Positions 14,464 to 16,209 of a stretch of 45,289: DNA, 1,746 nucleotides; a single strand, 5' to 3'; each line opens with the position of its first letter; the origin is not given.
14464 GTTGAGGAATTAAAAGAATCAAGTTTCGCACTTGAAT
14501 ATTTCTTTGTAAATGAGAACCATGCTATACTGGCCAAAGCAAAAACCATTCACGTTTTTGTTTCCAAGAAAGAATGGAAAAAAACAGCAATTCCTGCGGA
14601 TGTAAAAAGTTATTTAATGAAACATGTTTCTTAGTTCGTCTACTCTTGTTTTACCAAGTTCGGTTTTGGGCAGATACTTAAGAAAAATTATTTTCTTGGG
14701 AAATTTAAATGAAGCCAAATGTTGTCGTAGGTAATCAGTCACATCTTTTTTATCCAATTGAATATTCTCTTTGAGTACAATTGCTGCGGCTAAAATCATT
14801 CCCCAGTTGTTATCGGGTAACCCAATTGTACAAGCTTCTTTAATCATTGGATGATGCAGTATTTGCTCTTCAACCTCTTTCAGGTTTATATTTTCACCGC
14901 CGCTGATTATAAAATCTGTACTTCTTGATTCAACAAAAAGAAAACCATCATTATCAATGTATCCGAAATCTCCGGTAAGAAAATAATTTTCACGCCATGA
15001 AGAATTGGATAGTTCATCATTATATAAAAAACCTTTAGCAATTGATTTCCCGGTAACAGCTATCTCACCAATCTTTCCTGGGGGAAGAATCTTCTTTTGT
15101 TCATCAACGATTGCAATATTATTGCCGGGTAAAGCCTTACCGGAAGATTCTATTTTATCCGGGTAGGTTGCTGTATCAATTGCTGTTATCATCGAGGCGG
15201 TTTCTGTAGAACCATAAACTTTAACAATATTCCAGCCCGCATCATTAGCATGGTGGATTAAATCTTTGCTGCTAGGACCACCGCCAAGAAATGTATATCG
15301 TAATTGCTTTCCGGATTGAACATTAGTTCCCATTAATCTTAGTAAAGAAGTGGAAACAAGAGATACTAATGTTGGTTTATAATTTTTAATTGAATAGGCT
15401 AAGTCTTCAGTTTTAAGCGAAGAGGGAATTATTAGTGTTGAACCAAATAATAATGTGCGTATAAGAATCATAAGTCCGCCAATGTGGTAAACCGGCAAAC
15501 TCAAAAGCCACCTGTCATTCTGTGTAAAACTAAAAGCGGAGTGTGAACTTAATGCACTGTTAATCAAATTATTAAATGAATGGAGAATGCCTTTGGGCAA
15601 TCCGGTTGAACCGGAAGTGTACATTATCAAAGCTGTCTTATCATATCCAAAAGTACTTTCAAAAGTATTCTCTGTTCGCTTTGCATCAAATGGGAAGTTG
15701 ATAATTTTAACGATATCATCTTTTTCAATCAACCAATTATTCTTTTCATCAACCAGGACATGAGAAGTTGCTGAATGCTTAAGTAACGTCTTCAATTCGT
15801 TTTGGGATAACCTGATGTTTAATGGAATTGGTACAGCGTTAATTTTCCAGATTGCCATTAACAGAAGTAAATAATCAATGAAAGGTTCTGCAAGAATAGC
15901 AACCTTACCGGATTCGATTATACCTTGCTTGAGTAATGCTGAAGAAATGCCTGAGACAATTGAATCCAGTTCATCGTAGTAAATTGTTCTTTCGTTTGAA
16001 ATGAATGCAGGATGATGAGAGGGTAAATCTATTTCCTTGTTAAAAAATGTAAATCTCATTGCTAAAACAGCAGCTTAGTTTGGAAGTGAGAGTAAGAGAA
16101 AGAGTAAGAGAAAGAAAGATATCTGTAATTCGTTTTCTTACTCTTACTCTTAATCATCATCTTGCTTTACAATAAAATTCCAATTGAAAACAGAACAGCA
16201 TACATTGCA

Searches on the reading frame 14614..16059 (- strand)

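Call 104: search_protein_families(library=pfam, proteins=[window:14614-16059:-], max_evalue=0.000001)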
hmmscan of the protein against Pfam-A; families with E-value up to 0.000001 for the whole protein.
window:14614-16059:- (481 aa): 2 families
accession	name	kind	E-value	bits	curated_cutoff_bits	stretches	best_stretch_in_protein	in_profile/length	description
PF00501.34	AMP-binding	-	1.6e-64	218.6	29.9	1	14-345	9-384/384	AMP-binding enzyme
PF13193.12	AMP-binding_C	-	8.6e-18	65.5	24.5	1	395-470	1-76/76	AMP-binding enzyme C-terminal domain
